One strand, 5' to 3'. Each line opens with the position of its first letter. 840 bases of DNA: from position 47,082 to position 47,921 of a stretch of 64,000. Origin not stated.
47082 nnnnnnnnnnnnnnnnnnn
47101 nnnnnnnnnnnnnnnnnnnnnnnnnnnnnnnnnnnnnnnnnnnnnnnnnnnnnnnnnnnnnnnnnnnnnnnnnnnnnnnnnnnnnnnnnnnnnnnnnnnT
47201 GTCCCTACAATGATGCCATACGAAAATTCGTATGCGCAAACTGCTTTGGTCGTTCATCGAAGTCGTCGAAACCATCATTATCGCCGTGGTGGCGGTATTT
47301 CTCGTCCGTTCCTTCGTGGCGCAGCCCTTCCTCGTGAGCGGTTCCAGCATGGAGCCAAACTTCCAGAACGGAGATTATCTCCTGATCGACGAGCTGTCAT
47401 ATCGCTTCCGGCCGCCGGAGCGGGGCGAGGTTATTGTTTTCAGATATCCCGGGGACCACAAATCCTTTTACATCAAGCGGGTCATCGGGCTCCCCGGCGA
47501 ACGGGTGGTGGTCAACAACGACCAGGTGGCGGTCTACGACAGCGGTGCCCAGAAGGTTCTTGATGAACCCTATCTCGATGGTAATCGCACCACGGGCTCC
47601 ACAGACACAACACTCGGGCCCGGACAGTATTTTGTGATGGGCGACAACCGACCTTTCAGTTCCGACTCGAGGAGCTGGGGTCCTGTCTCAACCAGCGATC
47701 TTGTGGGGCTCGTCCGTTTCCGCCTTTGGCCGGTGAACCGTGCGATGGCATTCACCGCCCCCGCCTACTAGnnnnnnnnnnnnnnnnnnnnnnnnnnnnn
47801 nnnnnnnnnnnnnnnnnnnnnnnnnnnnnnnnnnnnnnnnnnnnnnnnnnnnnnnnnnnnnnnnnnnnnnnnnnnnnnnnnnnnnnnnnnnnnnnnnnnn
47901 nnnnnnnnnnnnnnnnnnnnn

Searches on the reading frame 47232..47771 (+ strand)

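Call 9: search_protein_families(library=pfam, proteins=[window:47232-47771:+], max_evalue=0.001)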
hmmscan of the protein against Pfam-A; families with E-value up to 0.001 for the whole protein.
window:47232-47771:+ (179 aa): 2 families
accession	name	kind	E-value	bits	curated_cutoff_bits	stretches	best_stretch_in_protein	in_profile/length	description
PF10502.14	Peptidase_S26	-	1e-47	162.6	22.9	1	9-166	2-168/168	Signal peptidase, peptidase S26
PF00717.28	Peptidase_S24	-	7e-07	29.4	23.3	1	35-90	40-87/116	Peptidase S24-like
